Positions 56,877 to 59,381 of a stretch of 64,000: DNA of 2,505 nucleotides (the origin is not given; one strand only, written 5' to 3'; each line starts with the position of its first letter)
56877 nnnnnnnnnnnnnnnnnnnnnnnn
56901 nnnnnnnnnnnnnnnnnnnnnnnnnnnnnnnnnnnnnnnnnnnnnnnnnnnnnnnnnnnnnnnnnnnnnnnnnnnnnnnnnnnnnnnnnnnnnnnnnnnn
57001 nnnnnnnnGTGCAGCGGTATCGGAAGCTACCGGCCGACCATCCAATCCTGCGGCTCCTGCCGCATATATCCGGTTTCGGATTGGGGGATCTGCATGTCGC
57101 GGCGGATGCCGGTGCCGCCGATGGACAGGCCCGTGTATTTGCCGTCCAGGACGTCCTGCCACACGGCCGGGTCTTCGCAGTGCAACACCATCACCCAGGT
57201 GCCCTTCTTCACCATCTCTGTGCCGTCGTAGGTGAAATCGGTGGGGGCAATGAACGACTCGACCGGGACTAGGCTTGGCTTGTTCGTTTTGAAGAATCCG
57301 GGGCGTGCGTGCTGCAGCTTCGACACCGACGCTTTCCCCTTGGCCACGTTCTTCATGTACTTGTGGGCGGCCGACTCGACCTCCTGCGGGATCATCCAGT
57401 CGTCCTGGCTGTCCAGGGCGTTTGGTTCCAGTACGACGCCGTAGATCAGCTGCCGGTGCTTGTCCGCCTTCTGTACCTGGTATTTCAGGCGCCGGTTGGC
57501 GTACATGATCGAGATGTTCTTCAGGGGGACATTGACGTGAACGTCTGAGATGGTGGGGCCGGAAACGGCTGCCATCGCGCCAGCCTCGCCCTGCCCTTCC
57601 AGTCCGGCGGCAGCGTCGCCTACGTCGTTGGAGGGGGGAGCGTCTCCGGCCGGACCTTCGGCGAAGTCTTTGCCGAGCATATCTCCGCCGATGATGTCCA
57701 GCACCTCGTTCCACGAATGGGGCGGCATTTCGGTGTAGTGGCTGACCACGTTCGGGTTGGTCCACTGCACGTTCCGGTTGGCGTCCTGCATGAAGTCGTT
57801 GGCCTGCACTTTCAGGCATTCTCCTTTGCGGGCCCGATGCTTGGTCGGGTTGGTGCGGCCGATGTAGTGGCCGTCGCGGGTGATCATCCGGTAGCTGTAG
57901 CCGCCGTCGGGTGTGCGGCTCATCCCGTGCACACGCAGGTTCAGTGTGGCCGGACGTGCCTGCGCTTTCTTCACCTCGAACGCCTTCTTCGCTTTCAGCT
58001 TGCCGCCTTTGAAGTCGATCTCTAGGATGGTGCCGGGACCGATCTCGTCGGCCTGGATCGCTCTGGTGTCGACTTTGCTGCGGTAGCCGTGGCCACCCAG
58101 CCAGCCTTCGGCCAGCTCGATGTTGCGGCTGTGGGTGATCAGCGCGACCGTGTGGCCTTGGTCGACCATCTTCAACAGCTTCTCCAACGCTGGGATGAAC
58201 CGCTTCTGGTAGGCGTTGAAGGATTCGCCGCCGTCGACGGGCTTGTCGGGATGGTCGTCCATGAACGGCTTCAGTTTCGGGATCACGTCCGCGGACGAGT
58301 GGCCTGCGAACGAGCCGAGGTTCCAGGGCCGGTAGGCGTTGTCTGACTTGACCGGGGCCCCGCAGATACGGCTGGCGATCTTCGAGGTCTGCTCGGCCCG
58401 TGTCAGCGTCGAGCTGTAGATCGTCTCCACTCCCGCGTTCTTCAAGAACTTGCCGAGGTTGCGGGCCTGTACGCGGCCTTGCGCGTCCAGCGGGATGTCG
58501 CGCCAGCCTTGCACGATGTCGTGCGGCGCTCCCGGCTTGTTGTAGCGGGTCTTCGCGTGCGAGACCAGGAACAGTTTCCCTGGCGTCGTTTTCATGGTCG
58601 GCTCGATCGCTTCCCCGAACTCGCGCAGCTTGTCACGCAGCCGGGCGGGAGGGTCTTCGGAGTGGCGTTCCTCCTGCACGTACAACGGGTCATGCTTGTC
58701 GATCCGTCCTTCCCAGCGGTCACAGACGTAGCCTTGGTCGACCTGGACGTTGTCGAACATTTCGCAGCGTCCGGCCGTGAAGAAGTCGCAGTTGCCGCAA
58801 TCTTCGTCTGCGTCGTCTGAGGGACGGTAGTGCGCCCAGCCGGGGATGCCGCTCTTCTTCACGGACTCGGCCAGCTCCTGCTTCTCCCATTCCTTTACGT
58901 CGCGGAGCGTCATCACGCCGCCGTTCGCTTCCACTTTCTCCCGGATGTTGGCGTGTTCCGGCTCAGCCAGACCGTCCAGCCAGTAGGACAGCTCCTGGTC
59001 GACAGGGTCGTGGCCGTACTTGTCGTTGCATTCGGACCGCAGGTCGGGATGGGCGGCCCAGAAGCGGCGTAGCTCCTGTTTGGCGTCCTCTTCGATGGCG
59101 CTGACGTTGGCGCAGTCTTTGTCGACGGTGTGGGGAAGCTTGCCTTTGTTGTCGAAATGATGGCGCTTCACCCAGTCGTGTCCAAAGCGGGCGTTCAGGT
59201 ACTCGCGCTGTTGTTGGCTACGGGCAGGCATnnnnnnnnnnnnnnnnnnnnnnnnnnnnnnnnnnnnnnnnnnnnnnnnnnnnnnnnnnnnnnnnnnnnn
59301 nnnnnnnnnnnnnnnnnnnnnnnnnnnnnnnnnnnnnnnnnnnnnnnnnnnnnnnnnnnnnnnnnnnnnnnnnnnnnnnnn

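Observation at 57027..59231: Prohead protease fused to a degenerate histidine-phosphatase domain (734 aa)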

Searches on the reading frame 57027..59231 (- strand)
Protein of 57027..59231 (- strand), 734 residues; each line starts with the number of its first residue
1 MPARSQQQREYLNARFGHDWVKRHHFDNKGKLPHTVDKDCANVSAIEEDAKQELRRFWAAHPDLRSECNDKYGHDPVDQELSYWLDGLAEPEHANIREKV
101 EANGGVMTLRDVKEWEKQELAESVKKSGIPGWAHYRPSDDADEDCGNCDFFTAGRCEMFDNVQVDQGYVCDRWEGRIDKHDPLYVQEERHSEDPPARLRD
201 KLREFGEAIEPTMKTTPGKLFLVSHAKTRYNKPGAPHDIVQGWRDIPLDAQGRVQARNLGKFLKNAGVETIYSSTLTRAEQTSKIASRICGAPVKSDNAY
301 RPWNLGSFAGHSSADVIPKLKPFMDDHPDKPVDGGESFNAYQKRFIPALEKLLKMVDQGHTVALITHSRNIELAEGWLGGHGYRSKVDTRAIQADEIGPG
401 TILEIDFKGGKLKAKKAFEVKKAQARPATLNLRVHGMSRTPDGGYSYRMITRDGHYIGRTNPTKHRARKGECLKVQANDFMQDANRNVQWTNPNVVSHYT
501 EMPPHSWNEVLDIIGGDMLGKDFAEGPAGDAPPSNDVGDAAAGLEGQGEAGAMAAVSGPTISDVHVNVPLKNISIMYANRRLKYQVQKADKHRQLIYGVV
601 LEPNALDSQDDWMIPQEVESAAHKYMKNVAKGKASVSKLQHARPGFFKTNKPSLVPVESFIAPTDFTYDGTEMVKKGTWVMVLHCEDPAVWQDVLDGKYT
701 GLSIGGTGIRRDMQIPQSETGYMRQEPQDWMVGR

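Call 3: search_protein_families(library=pfam, proteins=[window:57027-59231:-], max_evalue=1)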
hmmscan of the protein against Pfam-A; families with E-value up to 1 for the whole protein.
window:57027-59231:- (734 aa): 3 families
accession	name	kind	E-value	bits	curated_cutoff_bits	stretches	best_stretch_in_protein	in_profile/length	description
PF00300.27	His_Phos_1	-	6.7e-28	98.1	21.7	1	220-374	1-154/194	Histidine phosphatase superfamily (branch 1)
PF14550.11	Peptidase_S78_2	-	6.4e-25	88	24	1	585-708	4-122/126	Putative phage serine protease XkdF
PF01355.22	HIPIP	-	0.45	11.3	22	1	140-173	26-65/66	High potential iron-sulfur protein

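Call 4: search_protein_families(library=phrogs, proteins=[window:57027-59231:-], max_evalue=0.01)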
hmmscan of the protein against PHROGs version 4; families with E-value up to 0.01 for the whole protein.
window:57027-59231:- (734 aa): 10 families
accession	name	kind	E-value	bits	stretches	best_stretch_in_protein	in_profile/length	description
phrog_1530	-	other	1.2e-28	101.5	1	573-717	226-358/379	DNA methyltransferase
phrog_3017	-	head and packaging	9.9e-26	91.9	1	587-713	44-157/402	head maturation protease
phrog_15223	-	other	5.9e-17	63.2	1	584-704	4-110/199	protease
phrog_12933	-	unknown function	5.5e-15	56.9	1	219-371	3-154/197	-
phrog_13242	-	unknown function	7.3e-15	55.9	1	584-720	312-435/450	-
phrog_34096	-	head and packaging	2.9e-12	47.1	1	584-706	124-233/412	head maturation protease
phrog_19260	-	unknown function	1.7e-07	32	1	579-711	33-153/253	-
phrog_33677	-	head and packaging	4.3e-06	27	1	592-713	155-269/564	head maturation protease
phrog_14859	-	DNA, RNA and nucleotide metabolism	0.0024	18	1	583-717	238-368/373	RNA ligase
phrog_26743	-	unknown function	0.0026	17.9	1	588-713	20-138/465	-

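Call 5: search_solved_structures(query=window:57027-59231:-, max_evalue=1, show_alignments=3)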
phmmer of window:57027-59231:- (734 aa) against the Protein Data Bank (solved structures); distinct sequences matched with E-value up to 1: 51.
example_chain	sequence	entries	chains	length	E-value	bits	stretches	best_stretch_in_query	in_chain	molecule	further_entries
1ebb_A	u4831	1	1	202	3.3e-12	48.8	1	220-368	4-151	PHOSPHATASE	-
1h2e_A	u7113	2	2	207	3.6e-12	48.7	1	220-368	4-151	PHOSPHATASE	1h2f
2eoa_A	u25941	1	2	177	4.9e-07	31.7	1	219-352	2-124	Alpha-ribazole-5'-phosphate phosphatase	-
2p9z_A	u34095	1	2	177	6.5e-07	31.3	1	219-352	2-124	Alpha-ribazole-5'-phosphate phosphatase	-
2p6o_A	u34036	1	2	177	7.8e-07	31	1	219-352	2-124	Alpha-ribazole-5'-phosphate phosphatase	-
2p79_A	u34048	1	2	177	7.9e-07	31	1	219-352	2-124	Alpha-ribazole-5'-phosphate phosphatase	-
2owe_A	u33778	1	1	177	8.2e-07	31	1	219-352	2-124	Alpha-ribazole-5'-phosphate phosphatase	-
2ekb_A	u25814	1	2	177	1e-06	30.7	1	219-352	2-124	Alpha-ribazole-5'-phosphate phosphatase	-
2p9f_A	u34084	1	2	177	1e-06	30.6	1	219-352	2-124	Alpha-ribazole-5'-phosphate phosphatase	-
2p78_A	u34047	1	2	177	1.1e-06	30.6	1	219-352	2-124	Alpha-ribazole-5'-phosphate phosphatase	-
2p30_A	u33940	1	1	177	1.1e-06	30.6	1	219-352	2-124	Alpha-ribazole-5'-phosphate phosphatase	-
1v37_A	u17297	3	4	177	1.1e-06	30.6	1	219-352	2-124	phosphoglycerate mutase | Alpha-ribazole-5'-phosphate phosphatase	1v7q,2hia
2p9y_A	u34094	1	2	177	1.1e-06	30.6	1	219-352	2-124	Alpha-ribazole-5'-phosphate phosphatase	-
2owd_A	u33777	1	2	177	1.1e-06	30.6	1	219-352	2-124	Alpha-ribazole-5'-phosphate phosphatase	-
2p77_A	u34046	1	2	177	1.4e-06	30.1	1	219-352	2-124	Alpha-ribazole-5'-phosphate phosphatase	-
2pa0_A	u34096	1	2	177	2e-06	29.7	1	219-352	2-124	Alpha-ribazole-5'-phosphate phosphatase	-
6e4b_A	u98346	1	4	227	0.019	16.6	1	218-352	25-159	Adenosylcobalamin/alpha-ribazole phosphatase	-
4ij6_A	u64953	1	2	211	0.023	16.3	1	219-368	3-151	Phosphoserine phosphatase 1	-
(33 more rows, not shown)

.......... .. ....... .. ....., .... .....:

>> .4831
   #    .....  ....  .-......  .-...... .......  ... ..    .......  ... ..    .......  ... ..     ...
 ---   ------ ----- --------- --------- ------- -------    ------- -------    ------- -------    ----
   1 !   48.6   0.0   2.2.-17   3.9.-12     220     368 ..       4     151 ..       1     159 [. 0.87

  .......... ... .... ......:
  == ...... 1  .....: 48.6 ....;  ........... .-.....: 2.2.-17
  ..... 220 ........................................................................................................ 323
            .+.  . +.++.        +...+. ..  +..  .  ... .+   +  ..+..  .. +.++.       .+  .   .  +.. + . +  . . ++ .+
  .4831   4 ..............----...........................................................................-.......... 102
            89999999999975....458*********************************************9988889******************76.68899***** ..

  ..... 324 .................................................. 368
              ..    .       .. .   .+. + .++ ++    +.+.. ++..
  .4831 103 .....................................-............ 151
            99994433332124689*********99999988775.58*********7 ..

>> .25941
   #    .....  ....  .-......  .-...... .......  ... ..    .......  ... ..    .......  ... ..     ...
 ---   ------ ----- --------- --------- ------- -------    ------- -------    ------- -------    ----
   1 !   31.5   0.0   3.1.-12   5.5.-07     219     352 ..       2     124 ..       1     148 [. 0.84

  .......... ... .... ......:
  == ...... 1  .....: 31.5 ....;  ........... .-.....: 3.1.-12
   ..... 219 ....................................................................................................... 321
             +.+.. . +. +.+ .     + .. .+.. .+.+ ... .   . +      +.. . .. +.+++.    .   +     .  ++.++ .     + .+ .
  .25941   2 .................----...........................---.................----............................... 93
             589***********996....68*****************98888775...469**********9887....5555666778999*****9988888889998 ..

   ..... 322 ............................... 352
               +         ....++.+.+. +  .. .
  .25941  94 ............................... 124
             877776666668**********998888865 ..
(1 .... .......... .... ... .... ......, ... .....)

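Call 6: find_homologous_proteins(query=window:57027-59231:-, max_evalue=0.001)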
Query window:57027-59231:- (734 aa): 48 proteins with E <= 0.001 among 7373 candidates.
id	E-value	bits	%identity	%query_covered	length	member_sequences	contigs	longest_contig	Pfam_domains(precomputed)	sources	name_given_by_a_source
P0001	0.0e+0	1496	85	100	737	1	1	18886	PF14550.12,PF00300.28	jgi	jgi:broad specificity phosphatase PhoE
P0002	1.6e-227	776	61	71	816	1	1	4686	PF14550.12,PF00293.35,PF00300.28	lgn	-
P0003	2.9e-224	765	59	81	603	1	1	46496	PF14550.12,PF00300.28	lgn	-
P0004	1.3e-223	763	57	68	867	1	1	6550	PF14550.12,PF00293.35,PF00300.28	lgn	-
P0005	2.6e-223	762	60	68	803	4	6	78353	PF14550.12,PF00293.35,PF00300.28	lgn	-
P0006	1.1e-221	756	57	82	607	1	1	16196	PF14550.12,PF00300.28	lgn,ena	-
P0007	5.8e-219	747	60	78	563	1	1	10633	PF14550.12,PF00300.28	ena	-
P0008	3.7e-215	735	57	70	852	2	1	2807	PF14550.12,PF00293.35,PF00300.28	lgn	-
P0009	1.2e-213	730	54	82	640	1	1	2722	PF14550.12,PF00300.28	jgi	jgi:broad specificity phosphatase PhoE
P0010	2.1e-211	722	56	70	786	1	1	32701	PF14550.12,PF00293.35,PF00300.28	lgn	-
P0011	2.5e-209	716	63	68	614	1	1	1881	PF14550.12,PF00300.28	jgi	jgi:broad specificity phosphatase PhoE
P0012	1.9e-208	713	56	80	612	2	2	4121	PF14550.12,PF00300.28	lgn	-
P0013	4.3e-205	702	57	70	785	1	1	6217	PF14550.12,PF00293.35,PF00300.28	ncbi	-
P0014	1.6e-202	693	46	93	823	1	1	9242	PF14550.12,PF00300.28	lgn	-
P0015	5.5e-197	675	58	71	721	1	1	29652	PF14550.12,PF00293.35,PF00300.28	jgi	jgi:broad specificity phosphatase PhoE/8-oxo-dGTP pyrophosphatase MutT (NUDIX family)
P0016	1.0e-194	667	62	29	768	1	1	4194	PF14550.12,PF00293.35,PF00300.28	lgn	-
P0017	8.4e-193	661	46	68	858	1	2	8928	PF14550.12,PF00293.35,PF00300.28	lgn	-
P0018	1.4e-191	657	54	71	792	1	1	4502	PF14550.12,PF00293.35,PF00300.28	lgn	-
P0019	1.1e-172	594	50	68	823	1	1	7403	PF14550.12,PF00293.35,PF00300.28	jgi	jgi:broad specificity phosphatase PhoE/8-oxo-dGTP pyrophosphatase MutT (NUDIX family)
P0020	5.4e-171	589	50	70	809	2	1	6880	PF14550.12,PF00293.35,PF00300.28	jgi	jgi:broad specificity phosphatase PhoE/8-oxo-dGTP pyrophosphatase MutT (NUDIX family)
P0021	9.5e-171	588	50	71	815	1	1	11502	PF14550.12,PF00293.35,PF00300.28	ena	-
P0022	3.1e-167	576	52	70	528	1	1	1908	PF14550.12,PF00300.28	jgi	jgi:broad specificity phosphatase PhoE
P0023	1.5e-166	574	62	47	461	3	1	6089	PF14550.12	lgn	-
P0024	2.9e-165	570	58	28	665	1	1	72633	PF14550.12,PF00293.35,PF00300.28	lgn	-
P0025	5.3e-165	569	55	29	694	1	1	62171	PF14550.12,PF00293.35,PF00300.28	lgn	-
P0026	1.4e-158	548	49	70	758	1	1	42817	PF14550.12,PF00293.35,PF00300.28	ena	-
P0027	3.0e-157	543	64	43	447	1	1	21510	PF14550.12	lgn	-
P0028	1.8e-156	541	43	82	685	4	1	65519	PF14550.12,PF00300.28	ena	-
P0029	7.8e-156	539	55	51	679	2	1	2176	PF00300.28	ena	-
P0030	1.6e-153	531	48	76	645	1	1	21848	PF14550.12,PF00300.28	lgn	-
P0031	1.2e-152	528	60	46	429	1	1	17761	PF14550.12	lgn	-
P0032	8.1e-150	519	53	63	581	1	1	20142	PF14550.12,PF00300.28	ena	-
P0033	2.7e-148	514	45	82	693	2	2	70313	PF14550.12,PF00300.28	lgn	-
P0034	8.9e-147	509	43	80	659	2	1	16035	PF14550.12,PF00300.28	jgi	jgi:broad specificity phosphatase PhoE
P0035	9.6e-146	505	68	25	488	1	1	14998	PF14550.12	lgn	-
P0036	5.7e-144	499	43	80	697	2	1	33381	PF14550.12,PF00300.28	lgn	-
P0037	9.9e-144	499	59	43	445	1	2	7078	PF14550.12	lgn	-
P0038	3.1e-136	474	55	43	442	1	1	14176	PF14550.12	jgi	jgi:putative serine protease XkdF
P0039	3.7e-135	470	58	43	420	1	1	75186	PF14550.12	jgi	jgi:Putative phage serine protease XkdF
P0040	2.2e-121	425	47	43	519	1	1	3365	PF14550.12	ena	-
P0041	2.1e-119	418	54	41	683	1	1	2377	PF14550.12,PF00293.35,PF20223.4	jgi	jgi:8-oxo-dGTP pyrophosphatase MutT (NUDIX family)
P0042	9.3e-119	416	58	41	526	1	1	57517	PF14550.12,PF00293.35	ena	-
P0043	3.5e-118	414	52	41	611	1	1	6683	PF14550.12,PF00293.35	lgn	-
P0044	9.5e-106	373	51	42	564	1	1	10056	PF14550.12,PF00293.35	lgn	-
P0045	8.1e-100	353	62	20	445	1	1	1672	PF00293.35,PF14815.13,PF00300.28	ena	-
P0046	6.1e-94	334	63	29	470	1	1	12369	PF14550.12,PF00293.35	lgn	-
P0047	3.8e-83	298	54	34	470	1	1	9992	PF00300.28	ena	-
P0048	4.6e-27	113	37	22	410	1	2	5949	PF00300.28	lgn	-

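Call 7: search_dna_similar(query=window:57027-59231:-, collection=phages, mode=protein, max_rows=30)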
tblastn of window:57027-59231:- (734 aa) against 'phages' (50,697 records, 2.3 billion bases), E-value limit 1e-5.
Records with a match: 99; places in all: 99; records where one place covers at least 80% of the query: 0.
Best place of each record, by identity: <60% 99.
By first word of the organism name: Pseudomonas 54; Lactococcus 11; Bacteriophage 9; Bacillus 7; Rhizobium 5; Clostridium 5; Methanobacterium 2; Enterococcus 1; Vibrio 1; Dulem 1; and 3 more.
By host as written in the record: Pseudomonas syringae pv. actinidiae 18; - 15; Lactococcus lactis SMQ-86 10; Pseudomonas syringae pv. porri LMG 28495 8; Pseudomonas aeruginosa 6; Clostridium perfringens 5; Pseudomonas syringae 3; Bacillus thuringiensis BGSC 4AJ1 2; and 23 more.
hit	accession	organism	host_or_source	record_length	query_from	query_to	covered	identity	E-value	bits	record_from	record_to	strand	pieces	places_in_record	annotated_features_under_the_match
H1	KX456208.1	Lactococcus phage 50901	Lactococcus lactis SMQ-86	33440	586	733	20%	33.8%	5e-14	82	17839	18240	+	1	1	DNA methyltransferase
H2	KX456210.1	Lactococcus phage 62501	Lactococcus lactis SMQ-86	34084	586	733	20%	33.8%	5e-14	82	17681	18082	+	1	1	DNA methyltransferase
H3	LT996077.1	Bacteriophage sp.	-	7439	586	733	20%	33.8%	5e-14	82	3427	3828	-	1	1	record has no annotation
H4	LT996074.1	Bacteriophage sp.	-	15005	586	733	20%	33.8%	5e-14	82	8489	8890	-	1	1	record has no annotation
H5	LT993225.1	Bacteriophage sp.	-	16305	586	733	20%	33.8%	5e-14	82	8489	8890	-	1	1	record has no annotation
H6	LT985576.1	Bacteriophage sp.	-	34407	586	733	20%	33.8%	6e-14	82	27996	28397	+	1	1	record has no annotation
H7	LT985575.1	Bacteriophage sp.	-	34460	586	733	20%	33.8%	6e-14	82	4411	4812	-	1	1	record has no annotation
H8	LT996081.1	Bacteriophage sp.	-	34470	586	733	20%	33.8%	6e-14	82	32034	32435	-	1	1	record has no annotation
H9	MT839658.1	Bacteriophage sp.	human fecal samples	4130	219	380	22%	30.0%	2e-6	57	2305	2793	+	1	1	record has no annotation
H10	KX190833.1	Bacillus phage vB_BtS_BMBtp14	Bacillus thuringiensis BGSC 4AJ1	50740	586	724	19%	34.3%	7e-14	82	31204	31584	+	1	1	peptidase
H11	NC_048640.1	Bacillus phage vB_BtS_BMBtp14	Bacillus thuringiensis BGSC 4AJ1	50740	586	724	19%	34.3%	7e-14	82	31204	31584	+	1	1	head maturation protease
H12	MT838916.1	Bacteriophage sp.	human fecal samples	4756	585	728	20%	32.6%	2e-12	77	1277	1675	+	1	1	record has no annotation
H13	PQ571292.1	Enterococcus phage EG-TP1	Enterococcus gallinarum BBC_KY_5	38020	586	714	18%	36.4%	4e-12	76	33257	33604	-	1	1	head maturation protease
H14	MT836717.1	Bacteriophage sp.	human fecal samples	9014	586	714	18%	36.4%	5e-12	76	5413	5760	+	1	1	record has no annotation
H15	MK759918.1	Bacillus phage vB_BtS_B83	Bacillus thuringiensis VKM B-83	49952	586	724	19%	32.9%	1e-12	78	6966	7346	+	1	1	prohead protease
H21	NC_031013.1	Lactococcus phage 28201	Lactococcus lactis SMQ-86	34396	586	708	17%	36.5%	3e-12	77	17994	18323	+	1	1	head maturation protease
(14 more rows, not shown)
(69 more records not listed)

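Call 13: find_encoding_contigs(protein=P0005, flank=10000, max_places=2)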
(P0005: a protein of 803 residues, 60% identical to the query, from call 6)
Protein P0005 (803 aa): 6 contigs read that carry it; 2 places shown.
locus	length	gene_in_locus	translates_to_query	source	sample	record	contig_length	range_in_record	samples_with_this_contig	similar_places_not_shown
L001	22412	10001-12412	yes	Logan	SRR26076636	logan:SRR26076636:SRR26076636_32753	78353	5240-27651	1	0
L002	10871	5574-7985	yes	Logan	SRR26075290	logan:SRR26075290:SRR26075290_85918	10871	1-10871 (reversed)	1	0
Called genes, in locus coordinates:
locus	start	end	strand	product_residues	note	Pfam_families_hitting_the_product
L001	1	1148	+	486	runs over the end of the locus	-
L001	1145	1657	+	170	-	-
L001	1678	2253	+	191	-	PF00535:Glycos_transf_2 (weak)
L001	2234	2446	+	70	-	-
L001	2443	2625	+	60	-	-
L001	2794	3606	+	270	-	-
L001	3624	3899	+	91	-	-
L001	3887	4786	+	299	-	-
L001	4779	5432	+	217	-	PF03414:Glyco_transf_6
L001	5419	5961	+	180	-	-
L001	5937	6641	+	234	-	-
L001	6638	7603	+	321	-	PF00535:Glycos_transf_2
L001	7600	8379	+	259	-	PF13641:Glyco_tranf_2_3, PF00535:Glycos_transf_2, PF10111:Glyco_tranf_2_2 (faint)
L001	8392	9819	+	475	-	PF06074:Portal_Mu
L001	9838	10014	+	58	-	-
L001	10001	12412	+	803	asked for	PF00293:NUDIX, PF00300:His_Phos_1, PF14550:Peptidase_S78_2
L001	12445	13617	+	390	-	-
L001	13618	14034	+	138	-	-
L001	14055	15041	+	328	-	-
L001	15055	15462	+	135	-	-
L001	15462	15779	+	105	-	-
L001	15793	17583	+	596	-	-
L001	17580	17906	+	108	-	-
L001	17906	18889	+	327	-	-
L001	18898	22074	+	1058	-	PF24681:Kelch_KLHDC2_KLHL20_DRC7, PF13415:Beta-prop_FBX42 (faint), PF01391:Collagen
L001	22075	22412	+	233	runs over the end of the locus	-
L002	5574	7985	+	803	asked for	PF00293:NUDIX, PF00300:His_Phos_1, PF14550:Peptidase_S78_2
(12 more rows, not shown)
